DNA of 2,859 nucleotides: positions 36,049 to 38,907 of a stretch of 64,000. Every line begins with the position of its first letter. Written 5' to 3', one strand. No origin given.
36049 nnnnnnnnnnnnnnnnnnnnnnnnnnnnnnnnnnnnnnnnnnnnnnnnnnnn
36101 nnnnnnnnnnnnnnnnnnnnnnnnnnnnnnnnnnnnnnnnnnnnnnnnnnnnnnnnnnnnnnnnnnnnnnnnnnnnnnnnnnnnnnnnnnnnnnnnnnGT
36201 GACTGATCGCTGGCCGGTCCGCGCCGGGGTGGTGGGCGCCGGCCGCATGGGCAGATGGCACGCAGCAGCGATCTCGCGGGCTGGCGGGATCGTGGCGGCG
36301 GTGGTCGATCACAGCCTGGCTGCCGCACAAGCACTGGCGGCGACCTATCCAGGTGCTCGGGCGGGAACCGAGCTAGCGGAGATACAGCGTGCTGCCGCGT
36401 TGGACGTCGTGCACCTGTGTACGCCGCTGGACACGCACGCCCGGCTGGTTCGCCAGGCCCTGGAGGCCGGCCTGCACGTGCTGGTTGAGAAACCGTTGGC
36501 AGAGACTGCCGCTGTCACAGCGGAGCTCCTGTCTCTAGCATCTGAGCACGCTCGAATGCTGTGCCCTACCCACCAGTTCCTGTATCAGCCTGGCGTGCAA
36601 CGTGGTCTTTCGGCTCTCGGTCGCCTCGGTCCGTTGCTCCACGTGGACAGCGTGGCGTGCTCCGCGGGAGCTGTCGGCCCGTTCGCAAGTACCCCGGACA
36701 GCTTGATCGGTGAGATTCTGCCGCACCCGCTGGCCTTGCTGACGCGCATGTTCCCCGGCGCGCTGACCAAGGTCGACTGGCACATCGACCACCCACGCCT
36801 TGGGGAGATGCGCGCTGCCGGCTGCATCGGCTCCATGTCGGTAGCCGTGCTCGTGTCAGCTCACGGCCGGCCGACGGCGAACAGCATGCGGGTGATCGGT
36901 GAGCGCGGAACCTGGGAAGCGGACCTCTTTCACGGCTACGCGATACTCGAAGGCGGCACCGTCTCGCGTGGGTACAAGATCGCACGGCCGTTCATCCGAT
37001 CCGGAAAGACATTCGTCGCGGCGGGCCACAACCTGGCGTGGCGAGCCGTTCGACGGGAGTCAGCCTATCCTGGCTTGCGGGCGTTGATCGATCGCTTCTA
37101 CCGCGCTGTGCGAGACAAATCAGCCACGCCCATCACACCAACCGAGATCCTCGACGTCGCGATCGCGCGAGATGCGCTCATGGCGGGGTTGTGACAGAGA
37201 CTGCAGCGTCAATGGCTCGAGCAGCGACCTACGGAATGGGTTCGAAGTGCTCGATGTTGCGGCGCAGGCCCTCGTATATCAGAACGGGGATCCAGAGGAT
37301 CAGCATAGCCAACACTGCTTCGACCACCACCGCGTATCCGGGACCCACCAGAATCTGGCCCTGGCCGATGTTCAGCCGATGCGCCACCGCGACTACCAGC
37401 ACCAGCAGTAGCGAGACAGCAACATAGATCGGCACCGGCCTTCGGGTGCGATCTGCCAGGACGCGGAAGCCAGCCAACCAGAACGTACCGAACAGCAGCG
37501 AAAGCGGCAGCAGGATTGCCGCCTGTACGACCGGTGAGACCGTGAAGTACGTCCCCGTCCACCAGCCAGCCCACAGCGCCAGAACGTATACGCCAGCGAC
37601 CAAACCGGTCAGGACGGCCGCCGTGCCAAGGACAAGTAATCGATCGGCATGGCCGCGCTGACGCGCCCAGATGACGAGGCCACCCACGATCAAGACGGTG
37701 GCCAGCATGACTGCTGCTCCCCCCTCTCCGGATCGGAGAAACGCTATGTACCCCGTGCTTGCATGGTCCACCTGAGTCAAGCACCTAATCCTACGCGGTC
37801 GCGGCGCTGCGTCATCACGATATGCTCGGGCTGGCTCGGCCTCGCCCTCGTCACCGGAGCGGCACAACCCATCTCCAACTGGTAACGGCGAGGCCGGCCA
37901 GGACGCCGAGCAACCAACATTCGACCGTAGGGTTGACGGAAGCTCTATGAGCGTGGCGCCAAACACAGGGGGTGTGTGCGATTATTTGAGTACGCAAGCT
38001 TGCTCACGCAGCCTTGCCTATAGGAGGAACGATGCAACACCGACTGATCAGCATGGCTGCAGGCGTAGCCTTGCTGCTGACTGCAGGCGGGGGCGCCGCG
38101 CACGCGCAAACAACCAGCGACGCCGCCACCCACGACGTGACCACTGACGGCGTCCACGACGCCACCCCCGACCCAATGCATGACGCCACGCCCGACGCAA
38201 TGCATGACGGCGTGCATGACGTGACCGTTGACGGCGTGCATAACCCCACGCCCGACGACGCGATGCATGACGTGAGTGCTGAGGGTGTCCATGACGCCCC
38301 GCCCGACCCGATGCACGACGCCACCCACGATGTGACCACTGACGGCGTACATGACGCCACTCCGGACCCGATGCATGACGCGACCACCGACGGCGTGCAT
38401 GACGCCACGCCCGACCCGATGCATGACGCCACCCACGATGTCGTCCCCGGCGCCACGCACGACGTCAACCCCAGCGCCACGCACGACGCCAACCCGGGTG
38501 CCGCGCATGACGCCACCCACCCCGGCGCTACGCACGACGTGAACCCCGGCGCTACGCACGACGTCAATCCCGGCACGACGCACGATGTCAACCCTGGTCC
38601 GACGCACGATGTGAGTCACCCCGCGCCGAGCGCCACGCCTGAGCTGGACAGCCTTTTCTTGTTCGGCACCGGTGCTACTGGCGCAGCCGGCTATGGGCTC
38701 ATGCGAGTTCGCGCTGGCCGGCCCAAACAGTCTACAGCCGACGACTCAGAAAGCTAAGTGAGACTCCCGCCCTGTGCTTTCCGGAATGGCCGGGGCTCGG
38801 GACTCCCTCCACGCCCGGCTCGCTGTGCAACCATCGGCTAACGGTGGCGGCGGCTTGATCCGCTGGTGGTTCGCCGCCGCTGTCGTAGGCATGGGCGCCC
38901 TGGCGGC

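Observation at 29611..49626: Four GT-C-type membrane glycosyltransferases plus a DPM1-like polyprenol-phosphate sugar synthase inside an EPS locus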

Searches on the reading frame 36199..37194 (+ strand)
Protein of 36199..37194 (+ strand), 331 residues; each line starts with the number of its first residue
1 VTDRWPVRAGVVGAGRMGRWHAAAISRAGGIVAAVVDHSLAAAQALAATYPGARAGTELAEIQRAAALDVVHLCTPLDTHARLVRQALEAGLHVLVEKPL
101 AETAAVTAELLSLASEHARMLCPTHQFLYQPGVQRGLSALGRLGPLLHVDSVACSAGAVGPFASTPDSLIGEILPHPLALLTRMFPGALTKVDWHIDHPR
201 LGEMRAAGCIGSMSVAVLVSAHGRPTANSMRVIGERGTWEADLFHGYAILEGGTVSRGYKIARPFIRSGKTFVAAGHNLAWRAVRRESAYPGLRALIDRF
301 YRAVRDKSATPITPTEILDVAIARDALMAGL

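Call 4: search_protein_families(library=pfam, proteins=[window:36199-37194:+], max_evalue=0.01)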
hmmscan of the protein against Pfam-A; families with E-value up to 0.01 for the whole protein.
window:36199-37194:+ (331 aa): 4 families
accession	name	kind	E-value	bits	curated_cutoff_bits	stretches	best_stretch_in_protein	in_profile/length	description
PF01408.29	GFO_IDH_MocA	-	7.7e-21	75.4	24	1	8-122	2-117/120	Oxidoreductase family, NAD-binding Rossmann fold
PF03446.21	NAD_binding_2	-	0.0022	18.4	21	1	10-86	3-74/161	NAD binding domain of 6-phosphogluconate dehydrogenase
PF01488.26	Shikimate_DH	-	0.0027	18.2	24.3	1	8-76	14-84/138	Shikimate / quinate 5-dehydrogenase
PF03447.22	NAD_binding_3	-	0.0032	18.6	24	1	15-119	3-111/116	Homoserine dehydrogenase, NAD binding domain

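Call 90: search_protein_families(library=ncbifam, proteins=[window:36199-37194:+], max_evalue=0.00001)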
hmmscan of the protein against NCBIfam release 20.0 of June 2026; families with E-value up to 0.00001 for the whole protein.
window:36199-37194:+ (331 aa): 8 families
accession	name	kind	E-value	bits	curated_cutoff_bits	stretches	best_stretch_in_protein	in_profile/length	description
TIGR04380.1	myo_inos_iolG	equivalog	9.5e-18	64.2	355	1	8-112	3-109/330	inositol 2-dehydrogenase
NF040723.1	UDP-GlcNAcDh_Arch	equivalog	2.3e-16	60.2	450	1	7-163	1-153/302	UDP-N-acetylglucosamine 3-dehydrogenase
NF008607.0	PRK11579.1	subfamily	7.3e-13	48.2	330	1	7-127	5-124/346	oxidoreductase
NF052479.1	LevoglcsnDh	equivalog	5.4e-11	41.8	650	1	9-120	6-126/386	levoglucosan dehydrogenase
NF052679.1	InsChiInosDhIolG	equivalog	4.8e-10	39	540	1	7-119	3-118/343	bifunctional inositol 2-dehydrogenase/D-chiro-inositol 1-dehydrogenase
NF058563.1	BT_2159_fam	equivalog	3.4e-08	32.9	650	1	7-122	1-116/350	disaccharide 3-dehydrogenase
NF007574.0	PRK10206.1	equivalog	3.4e-08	32.9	352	1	46-125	44-123/345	oxidoreductase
NF041392.1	XylDh_Gfo6_Halo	equivalog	1.4e-07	30.6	350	1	6-135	16-150/350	D-xylose 1-dehydrogenase Gfo6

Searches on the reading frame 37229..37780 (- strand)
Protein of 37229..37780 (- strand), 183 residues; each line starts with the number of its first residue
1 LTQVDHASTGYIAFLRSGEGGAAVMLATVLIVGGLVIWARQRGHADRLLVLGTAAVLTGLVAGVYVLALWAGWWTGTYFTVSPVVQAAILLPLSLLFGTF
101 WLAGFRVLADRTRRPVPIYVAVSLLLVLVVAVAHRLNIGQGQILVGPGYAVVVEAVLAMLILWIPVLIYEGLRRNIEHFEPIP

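Call 43: search_protein_families(library=pfam, proteins=[window:37229-37780:-], max_evalue=5)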
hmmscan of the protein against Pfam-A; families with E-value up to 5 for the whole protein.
window:37229-37780:- (183 aa): 2 families
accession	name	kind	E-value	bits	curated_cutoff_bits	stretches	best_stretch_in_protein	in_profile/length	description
PF01284.28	MARVEL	-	1.3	9.5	32.8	0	30-114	18-100/135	Membrane-associating domain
PF08592.16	Anthrone_oxy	-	2.1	9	27.3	0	24-63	15-52/106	Anthrone oxygenase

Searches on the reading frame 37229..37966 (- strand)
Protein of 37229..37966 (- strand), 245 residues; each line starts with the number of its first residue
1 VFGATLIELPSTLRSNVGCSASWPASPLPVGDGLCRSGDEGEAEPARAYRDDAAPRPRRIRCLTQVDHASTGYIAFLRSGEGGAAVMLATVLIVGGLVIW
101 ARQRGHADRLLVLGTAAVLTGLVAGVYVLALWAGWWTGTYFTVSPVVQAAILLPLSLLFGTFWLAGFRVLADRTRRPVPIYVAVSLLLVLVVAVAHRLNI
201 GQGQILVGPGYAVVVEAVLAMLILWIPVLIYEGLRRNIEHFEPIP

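Call 10: search_protein_families(library=pfam, proteins=[window:37229-37966:-], max_evalue=0.01)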
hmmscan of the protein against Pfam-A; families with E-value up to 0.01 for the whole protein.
window:37229-37966:- (245 aa): 0 families

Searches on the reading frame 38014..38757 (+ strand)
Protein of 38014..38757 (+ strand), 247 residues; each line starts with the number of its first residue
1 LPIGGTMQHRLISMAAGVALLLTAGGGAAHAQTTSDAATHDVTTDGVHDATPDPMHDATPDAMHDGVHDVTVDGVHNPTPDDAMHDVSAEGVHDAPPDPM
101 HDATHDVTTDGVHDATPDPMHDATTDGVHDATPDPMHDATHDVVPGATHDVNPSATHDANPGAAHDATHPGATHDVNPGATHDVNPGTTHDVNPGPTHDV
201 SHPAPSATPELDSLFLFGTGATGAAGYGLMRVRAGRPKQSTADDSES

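Call 4: search_protein_families(library=pfam, proteins=[window:38014-38757:+], max_evalue=0.01)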
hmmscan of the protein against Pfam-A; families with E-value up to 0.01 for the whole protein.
window:38014-38757:+ (247 aa): 0 families

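Call 7: search_protein_families(library=ncbifam, proteins=[window:38014-38757:+], max_evalue=0.01)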
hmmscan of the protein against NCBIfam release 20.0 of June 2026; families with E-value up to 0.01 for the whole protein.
window:38014-38757:+ (247 aa): 0 families

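Call 43: search_protein_families(library=pfam, proteins=[window:38014-38757:+], max_evalue=5)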
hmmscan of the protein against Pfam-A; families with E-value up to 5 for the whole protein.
window:38014-38757:+ (247 aa): 1 family
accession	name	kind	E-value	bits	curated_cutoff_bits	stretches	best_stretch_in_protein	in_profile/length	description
PF02389.20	Cornifin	-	0.18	12.5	34.8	1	77-206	10-123/135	Cornifin (SPRR) family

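Call 44: search_protein_families(library=ncbifam, proteins=[window:38014-38757:+], max_evalue=0.1)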
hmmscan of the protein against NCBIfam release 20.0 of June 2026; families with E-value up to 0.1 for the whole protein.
window:38014-38757:+ (247 aa): 0 families
